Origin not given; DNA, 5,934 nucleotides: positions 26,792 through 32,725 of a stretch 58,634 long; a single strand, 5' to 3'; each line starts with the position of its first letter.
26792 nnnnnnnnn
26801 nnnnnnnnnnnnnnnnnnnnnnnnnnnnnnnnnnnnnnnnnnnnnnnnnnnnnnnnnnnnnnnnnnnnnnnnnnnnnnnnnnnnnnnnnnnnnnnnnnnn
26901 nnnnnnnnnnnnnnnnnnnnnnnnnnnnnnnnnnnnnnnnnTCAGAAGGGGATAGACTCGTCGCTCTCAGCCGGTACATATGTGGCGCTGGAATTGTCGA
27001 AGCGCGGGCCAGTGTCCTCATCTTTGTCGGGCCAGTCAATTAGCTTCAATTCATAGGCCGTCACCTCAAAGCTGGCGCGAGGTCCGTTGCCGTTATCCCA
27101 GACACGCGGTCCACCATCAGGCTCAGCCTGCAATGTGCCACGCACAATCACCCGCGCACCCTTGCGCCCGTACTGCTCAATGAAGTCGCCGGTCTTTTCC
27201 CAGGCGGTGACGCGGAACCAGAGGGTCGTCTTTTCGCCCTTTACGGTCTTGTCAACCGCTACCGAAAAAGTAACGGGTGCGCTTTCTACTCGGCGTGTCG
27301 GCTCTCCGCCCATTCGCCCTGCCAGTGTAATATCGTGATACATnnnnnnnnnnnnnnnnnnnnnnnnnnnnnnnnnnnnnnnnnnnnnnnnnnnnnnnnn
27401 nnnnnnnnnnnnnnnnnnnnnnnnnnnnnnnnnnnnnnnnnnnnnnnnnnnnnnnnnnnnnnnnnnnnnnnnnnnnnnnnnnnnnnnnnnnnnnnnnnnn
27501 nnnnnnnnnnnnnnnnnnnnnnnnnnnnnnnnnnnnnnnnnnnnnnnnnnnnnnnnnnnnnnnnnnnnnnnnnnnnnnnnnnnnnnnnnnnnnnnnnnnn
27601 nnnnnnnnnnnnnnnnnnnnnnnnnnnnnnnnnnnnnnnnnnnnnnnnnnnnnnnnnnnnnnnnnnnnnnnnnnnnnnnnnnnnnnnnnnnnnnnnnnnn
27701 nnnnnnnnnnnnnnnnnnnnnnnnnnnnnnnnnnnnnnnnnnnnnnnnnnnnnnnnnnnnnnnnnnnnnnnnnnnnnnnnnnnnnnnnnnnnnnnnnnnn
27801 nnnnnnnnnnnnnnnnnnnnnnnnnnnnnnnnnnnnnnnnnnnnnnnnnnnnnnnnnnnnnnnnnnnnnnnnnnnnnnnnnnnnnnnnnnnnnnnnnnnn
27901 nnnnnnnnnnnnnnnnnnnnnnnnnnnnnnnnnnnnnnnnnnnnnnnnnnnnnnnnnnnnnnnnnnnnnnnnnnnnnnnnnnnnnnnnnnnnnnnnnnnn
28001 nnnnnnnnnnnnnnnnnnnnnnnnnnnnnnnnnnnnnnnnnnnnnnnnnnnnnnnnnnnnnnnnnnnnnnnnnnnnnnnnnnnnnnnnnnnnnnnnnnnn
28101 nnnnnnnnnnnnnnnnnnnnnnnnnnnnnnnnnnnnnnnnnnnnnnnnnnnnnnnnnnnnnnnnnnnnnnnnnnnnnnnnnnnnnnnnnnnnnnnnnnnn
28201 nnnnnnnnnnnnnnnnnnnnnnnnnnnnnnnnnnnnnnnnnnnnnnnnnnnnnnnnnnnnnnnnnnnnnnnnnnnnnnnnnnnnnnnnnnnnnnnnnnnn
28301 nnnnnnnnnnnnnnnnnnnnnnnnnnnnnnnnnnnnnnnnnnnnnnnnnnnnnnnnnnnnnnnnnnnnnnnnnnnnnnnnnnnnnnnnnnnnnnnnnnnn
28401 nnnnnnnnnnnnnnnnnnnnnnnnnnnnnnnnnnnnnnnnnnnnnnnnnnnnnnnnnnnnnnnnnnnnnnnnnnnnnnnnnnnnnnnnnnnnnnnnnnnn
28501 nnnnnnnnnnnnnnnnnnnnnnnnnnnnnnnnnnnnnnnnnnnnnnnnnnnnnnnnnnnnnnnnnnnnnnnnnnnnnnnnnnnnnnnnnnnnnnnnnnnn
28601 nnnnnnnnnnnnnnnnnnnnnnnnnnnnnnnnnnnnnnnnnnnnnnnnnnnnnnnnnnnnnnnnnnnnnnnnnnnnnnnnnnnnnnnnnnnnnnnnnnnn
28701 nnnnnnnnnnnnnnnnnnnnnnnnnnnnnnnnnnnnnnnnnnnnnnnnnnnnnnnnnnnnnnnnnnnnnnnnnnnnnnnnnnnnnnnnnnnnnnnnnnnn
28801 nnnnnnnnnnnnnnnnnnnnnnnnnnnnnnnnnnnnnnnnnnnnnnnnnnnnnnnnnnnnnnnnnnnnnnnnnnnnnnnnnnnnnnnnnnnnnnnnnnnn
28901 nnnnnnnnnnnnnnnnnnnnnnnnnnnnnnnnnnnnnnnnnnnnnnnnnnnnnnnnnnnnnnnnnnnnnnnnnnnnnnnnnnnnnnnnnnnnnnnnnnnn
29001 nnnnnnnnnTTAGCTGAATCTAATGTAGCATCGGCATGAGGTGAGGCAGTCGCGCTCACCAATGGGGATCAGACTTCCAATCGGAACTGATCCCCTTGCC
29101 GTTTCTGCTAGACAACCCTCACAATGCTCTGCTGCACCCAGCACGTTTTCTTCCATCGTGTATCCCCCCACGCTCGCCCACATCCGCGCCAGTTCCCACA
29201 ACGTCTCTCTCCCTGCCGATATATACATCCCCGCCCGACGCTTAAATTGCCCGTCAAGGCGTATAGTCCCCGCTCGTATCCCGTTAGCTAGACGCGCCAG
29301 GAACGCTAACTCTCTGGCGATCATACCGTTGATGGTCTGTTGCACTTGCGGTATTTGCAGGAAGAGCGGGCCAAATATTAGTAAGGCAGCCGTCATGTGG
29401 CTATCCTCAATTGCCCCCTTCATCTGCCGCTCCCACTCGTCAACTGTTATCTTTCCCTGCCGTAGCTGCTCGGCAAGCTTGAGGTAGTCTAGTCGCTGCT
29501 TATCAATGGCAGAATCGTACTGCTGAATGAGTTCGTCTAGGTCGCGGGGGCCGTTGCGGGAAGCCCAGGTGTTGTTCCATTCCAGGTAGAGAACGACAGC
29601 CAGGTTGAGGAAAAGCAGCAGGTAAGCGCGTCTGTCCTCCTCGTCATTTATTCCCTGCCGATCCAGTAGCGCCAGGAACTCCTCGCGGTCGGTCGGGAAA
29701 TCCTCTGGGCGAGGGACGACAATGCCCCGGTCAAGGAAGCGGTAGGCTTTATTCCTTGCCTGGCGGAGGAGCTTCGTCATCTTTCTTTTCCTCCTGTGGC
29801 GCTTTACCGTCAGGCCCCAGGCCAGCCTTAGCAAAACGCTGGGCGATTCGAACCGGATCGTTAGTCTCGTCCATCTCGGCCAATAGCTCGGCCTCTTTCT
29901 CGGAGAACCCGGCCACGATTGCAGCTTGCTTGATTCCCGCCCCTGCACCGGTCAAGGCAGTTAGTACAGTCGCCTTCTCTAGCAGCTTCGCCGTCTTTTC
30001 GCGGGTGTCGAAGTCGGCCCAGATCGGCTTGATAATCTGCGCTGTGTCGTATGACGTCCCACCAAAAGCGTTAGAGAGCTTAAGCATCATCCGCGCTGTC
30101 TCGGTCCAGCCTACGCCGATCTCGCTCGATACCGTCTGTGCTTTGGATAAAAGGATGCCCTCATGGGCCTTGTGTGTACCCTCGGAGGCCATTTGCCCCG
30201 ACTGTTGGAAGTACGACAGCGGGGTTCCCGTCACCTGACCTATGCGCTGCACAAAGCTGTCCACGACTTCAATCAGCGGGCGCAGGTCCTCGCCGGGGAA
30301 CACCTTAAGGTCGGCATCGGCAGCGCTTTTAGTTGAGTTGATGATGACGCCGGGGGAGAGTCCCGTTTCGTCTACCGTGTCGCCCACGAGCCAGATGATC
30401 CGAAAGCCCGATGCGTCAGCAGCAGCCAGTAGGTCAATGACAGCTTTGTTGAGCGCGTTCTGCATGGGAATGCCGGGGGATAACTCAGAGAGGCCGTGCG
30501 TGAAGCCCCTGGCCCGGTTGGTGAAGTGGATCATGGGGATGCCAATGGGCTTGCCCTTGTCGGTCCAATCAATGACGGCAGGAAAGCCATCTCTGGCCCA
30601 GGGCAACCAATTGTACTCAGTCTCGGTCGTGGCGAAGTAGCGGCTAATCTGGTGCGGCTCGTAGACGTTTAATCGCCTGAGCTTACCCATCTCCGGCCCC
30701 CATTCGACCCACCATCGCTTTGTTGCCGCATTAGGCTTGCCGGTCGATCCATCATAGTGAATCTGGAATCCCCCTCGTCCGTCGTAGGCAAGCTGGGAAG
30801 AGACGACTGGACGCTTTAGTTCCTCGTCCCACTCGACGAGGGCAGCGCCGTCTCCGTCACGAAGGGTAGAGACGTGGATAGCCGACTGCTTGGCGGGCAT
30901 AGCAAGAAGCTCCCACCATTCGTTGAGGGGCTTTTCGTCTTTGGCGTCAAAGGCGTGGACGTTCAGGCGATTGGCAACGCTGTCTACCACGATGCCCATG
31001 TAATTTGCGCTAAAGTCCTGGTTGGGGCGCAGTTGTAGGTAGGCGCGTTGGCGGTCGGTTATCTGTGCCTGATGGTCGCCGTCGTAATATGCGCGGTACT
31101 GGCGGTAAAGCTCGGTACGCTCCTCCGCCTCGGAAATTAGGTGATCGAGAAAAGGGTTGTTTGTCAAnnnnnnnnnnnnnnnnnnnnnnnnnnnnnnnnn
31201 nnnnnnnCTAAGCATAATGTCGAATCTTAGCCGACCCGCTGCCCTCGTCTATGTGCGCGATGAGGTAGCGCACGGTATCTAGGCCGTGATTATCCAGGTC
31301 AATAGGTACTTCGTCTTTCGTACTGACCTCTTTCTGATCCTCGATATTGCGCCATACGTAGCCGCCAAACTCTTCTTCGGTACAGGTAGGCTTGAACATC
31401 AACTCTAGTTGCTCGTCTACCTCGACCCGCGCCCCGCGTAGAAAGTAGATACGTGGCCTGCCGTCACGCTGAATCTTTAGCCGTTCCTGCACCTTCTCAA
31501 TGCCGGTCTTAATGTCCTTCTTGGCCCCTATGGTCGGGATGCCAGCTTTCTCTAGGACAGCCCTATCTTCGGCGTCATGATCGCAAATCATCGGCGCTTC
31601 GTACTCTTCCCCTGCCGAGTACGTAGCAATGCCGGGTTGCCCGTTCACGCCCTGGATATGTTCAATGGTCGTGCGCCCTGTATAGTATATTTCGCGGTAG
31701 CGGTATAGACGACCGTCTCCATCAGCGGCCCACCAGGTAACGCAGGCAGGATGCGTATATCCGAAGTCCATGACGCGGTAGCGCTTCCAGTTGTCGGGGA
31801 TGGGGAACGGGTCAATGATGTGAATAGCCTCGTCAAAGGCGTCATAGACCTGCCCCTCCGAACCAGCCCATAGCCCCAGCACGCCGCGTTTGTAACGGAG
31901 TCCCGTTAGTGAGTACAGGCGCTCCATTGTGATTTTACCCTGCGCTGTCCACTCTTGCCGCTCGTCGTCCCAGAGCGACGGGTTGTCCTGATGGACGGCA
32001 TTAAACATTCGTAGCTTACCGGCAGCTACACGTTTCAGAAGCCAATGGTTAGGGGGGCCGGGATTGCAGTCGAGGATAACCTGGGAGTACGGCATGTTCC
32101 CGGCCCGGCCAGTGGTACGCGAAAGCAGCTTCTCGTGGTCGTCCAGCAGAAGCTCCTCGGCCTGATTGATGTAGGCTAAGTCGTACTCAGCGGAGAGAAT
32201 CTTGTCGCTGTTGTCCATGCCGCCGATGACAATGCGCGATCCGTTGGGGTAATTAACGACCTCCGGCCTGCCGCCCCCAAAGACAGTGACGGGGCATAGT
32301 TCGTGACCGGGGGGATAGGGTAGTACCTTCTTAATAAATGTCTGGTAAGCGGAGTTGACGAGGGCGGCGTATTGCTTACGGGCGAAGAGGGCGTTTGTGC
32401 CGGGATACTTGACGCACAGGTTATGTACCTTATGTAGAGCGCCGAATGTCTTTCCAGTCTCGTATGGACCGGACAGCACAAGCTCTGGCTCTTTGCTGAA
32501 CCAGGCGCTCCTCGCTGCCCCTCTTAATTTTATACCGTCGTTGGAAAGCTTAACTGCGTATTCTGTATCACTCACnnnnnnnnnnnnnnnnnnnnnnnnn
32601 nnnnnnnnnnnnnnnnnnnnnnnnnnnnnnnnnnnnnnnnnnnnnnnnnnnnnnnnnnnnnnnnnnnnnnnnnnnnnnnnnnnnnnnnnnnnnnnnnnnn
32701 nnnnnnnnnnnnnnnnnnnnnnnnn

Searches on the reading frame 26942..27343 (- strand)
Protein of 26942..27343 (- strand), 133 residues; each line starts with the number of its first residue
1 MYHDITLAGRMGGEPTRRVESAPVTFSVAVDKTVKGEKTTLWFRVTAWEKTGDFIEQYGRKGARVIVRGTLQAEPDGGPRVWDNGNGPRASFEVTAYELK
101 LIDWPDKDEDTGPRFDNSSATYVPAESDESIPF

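Call 88: search_protein_families(library=phrogs, proteins=[window:26942-27343:-], max_evalue=0.001)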
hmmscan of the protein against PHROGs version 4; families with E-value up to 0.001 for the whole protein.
window:26942-27343:- (133 aa): 1 family
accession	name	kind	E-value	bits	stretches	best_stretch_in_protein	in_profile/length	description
phrog_44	-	DNA, RNA and nucleotide metabolism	1.5e-15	58.7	1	4-133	89-228/271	single strand DNA binding protein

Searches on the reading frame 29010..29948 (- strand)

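Call 88: search_protein_families(library=phrogs, proteins=[window:29010-29948:-], max_evalue=0.001)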
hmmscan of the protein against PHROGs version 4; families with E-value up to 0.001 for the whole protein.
window:29010-29948:- (312 aa): 1 family
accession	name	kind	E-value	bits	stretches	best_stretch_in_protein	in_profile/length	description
phrog_24776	-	unknown function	5.3e-21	76.5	1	143-311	34-203/218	-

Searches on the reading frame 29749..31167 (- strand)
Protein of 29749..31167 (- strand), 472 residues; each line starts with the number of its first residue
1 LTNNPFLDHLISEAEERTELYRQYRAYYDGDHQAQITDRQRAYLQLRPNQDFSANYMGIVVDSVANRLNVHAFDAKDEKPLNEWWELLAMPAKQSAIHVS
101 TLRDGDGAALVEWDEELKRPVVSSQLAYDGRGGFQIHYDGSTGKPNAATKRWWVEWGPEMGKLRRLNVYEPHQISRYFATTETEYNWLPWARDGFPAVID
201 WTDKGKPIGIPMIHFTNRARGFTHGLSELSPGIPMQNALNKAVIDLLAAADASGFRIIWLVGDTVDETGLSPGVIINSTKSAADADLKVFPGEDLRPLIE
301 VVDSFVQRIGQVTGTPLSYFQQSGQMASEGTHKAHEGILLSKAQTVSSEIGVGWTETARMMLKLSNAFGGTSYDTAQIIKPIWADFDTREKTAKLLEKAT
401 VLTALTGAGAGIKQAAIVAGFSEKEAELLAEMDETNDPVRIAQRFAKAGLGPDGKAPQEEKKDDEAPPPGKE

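Call 34: search_protein_families(library=phrogs, proteins=[window:29749-31167:-], max_evalue=0.0001)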
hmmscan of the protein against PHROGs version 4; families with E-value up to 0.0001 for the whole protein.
window:29749-31167:- (472 aa): 2 families
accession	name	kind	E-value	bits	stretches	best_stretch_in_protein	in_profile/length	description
phrog_104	-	head and packaging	2.7e-50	172.5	1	4-466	41-501/550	portal protein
phrog_64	-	head and packaging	2.3e-07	30.7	1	6-404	77-463/547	portal protein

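Call 53: search_dna_similar(query=window:29749-31167:-, collection=phages, mode=protein, max_rows=15, max_evalue=0.00001)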
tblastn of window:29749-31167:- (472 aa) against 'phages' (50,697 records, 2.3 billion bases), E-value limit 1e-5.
Records with a match: 32; places in all: 32; records where one place covers at least 80% of the query: 8.
Best place of each record, by identity: <60% 32.
By first word of the organism name: Arthrobacter 15; Streptomyces 13; Mycobacterium 2; Thermobifida 1; Satellite 1.
By host as written in the record: Arthrobacter globiformis NRRL B-2979 SEA 10; Streptomyces lividans JI 1326 6; Streptomyces flavovirens 4; Arthrobacter globiformis B-2979 3; Mycobacterium phlei 2; Arthrobacter globiformis NRRL B-2979 2; Streptomyces griseofuscus ATCC 23916 2; Thermobifida fusca NTU22 1; and 2 more.
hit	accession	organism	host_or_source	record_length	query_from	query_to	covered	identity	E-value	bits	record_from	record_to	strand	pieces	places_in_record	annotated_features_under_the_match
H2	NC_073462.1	Streptomyces phage Ibantik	Streptomyces lividans JI 1326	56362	6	455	95%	25.3%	3e-23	109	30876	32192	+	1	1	69: portal protein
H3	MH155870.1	Streptomyces phage Ibantik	Streptomyces lividans JI 1326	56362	6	455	95%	25.3%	3e-23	109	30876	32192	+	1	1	69: portal protein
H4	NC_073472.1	Streptomyces phage Success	Streptomyces lividans JI 1326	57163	2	389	82%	24.8%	3e-16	88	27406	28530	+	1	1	51: portal protein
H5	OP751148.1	Streptomyces phage Success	Streptomyces lividans JI 1326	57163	2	389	82%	24.8%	3e-16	88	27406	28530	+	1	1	51: portal protein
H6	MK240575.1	Thermobifida phage P318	Thermobifida fusca NTU22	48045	6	395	83%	24.2%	7e-15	84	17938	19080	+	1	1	portal protein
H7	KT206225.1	Mycobacterium phage Phlei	Mycobacterium phlei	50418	8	394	82%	23.3%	4e-6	56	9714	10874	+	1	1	hypothetical protein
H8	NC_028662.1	Mycobacterium phage Phlei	Mycobacterium phlei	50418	8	394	82%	23.3%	4e-6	56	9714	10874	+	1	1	portal protein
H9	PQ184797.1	Arthrobacter phage Karkharias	Arthrobacter globiformis B-2979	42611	24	367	73%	25.9%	4e-8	62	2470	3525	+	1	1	3: portal protein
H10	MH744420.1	Streptomyces phage Kromp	Streptomyces lividans JI 1326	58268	2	388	82%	23.0%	2e-8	63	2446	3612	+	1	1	3: portal protein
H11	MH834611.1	Arthrobacter phage Eileen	Arthrobacter globiformis NRRL B-2979 SEA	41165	24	385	77%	24.5%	2e-6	56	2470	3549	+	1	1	3: portal protein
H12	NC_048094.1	Arthrobacter phage Eileen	Arthrobacter globiformis NRRL B-2979 SEA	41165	24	385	77%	24.5%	2e-6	56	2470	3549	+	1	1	3: portal protein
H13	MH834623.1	Arthrobacter phage Peas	Arthrobacter globiformis NRRL B-2979 SEA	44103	24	385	77%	24.5%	2e-6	56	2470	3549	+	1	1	3: portal protein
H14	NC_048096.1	Arthrobacter phage Peas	Arthrobacter globiformis NRRL B-2979 SEA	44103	24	385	77%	24.5%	2e-6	56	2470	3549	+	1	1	3: portal protein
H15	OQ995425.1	Arthrobacter phage PeggyLeg03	Arthrobacter globiformis NRRL B-2979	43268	24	353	70%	26.7%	2e-8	63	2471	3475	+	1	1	3: portal protein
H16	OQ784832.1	Streptomyces phage Mulchroom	Streptomyces phage MulchMansion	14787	21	390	78%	23.7%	1e-12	76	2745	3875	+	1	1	3: portal protein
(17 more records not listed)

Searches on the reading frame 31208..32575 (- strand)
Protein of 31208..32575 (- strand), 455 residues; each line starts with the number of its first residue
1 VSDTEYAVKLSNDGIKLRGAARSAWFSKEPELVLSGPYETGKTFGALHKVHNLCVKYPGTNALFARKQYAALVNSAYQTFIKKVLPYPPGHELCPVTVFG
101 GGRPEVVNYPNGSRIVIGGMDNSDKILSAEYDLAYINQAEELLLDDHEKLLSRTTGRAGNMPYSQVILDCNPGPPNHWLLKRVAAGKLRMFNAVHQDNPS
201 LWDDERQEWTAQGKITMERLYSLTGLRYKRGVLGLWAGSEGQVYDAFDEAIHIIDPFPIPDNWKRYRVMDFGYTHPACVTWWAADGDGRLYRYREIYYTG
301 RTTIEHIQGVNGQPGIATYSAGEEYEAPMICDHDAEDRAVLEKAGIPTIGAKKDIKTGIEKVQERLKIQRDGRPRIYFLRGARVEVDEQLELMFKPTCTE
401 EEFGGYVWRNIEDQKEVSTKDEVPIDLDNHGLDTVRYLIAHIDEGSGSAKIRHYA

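Call 34: search_protein_families(library=phrogs, proteins=[window:31208-32575:-], max_evalue=0.0001)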
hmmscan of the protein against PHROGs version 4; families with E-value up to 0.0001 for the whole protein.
window:31208-32575:- (455 aa): 3 families
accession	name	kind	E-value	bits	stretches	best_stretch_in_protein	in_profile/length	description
phrog_2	-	head and packaging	7.1e-32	112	1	24-441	273-591/807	terminase large subunit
phrog_5653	-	head and packaging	5e-22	79.6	1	235-366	2-127/199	terminase large subunit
phrog_10250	-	head and packaging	1.2e-11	45.7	1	225-441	7-214/228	terminase large subunit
